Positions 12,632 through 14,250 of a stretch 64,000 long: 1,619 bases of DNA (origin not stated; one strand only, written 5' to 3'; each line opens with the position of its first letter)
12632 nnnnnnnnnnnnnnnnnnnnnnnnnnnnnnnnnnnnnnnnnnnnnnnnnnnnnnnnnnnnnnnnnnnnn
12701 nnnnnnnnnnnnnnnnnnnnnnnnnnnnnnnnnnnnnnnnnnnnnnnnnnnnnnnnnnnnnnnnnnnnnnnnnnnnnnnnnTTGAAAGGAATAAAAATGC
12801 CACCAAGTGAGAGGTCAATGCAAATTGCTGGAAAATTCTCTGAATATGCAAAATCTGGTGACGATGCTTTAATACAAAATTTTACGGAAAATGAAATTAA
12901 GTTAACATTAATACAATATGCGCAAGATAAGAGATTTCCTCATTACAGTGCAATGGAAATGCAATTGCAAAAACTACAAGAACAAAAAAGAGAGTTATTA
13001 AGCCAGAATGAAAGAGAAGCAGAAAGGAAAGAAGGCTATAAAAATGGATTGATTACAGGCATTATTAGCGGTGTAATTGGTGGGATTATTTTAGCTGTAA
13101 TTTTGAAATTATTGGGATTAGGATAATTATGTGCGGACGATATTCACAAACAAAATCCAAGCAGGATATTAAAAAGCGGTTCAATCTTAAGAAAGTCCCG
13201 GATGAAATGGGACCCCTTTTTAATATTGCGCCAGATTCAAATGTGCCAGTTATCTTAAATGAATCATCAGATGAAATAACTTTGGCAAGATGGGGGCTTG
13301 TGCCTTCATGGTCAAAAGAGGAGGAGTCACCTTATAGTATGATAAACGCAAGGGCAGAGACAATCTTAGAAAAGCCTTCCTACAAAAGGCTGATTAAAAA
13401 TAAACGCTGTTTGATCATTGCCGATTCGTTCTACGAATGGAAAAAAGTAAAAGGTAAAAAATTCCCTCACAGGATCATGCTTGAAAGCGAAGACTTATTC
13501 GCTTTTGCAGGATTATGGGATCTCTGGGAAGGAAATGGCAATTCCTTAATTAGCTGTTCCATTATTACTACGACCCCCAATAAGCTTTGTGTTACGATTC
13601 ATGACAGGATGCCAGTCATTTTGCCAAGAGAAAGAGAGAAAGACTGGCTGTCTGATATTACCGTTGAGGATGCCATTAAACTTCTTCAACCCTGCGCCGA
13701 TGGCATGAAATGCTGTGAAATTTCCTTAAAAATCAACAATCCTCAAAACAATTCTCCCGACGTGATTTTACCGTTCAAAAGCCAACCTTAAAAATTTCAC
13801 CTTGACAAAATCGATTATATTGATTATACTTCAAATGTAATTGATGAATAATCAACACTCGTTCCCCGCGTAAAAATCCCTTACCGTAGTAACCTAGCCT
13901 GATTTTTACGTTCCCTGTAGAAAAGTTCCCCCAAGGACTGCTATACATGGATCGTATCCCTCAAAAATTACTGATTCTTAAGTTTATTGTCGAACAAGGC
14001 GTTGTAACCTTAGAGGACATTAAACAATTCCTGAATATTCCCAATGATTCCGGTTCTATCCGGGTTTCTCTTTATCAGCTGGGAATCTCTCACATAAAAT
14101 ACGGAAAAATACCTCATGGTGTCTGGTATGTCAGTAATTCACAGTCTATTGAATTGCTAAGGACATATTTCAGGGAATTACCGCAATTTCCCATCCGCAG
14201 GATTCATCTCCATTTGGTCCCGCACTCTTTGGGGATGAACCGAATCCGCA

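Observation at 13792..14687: Candidate oriT/relaxosome region: strong promoter, 10-nt inverted repeat and a small His-rich wHTH-like protein; no canonical relaxase in the window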

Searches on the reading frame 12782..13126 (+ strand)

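Call 3: search_protein_families(library=pfam, proteins=[window:12782-13126:+], max_evalue=1)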
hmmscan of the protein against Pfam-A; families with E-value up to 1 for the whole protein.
window:12782-13126:+ (114 aa): 11 families
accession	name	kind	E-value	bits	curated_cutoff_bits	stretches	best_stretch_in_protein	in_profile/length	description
PF17647.6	DUF5518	-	0.00034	21.2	27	1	83-112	42-71/116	Family of unknown function (DUF5518)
PF10661.14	EssA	-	0.016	15.5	24.1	1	57-105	90-140/147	WXG100 protein secretion system (Wss), protein EssA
PF17561.7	TssO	-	0.049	14.2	29.2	1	34-82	82-137/148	Type VI secretion system, TssO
PF04210.18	MtrG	-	0.052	13.9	27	1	61-110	18-63/64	Tetrahydromethanopterin S-methyltransferase, subunit G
PF13858.11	DUF4199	-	0.057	14.3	32.3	1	57-109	100-164/165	Protein of unknown function (DUF4199)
PF04827.20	Plant_tran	-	0.066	13.3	22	1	32-84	105-156/205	Plant transposon protein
PF13038.11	DUF3899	-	0.1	13.4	23.4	1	50-104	35-87/88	Domain of unknown function (DUF3899)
PF16139.11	DUF4847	-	0.14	12.4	25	1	27-97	3-73/147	Domain of unknown function (DUF4847)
PF05808.16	Podoplanin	-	0.18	12.6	30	1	67-111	81-131/135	Podoplanin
PF01102.23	Glycophorin_A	-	0.18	12.5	30.1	1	78-108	47-77/114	Glycophorin A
PF21314.2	TM_ErbB1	-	0.43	10.8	27.1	1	94-110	1-17/36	Epidermal growth factor receptor transmembrane-juxtamembrane segment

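Call 11: search_protein_families(library=ncbifam, proteins=[window:12782-13126:+], max_evalue=1)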
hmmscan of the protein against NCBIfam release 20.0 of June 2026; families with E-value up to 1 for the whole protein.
window:12782-13126:+ (114 aa): 1 family
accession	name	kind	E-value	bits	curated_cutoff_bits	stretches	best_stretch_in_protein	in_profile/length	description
NF004266.1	PRK05687.1-1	equivalog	0.034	13.6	260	1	47-102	28-86/230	flagellar assembly protein FliH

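Call 83: search_protein_families(library=padloc, proteins=[window:12782-13123:+], max_evalue=0.001)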
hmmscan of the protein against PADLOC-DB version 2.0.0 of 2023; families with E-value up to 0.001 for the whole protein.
window:12782-13123:+ (114 aa): 0 families

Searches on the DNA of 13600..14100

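Call 49: search_rna_families(source=window, start=13600, end=14100, threshold=evalue, max_evalue=10)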
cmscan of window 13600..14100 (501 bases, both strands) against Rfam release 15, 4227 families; matches with E-value up to 10: 2.
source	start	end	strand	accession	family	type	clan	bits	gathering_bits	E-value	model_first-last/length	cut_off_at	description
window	13770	13861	-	RF00132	snoR24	Gene; snRNA; snoRNA; CD-box;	-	18.9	38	1.2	1-92/92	no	Small nucleolar RNA R24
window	13787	13906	-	RF02365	Yfr17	Gene; sRNA;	-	13.8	50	5.7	1-264/264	no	Cyanobacterial functional RNA 17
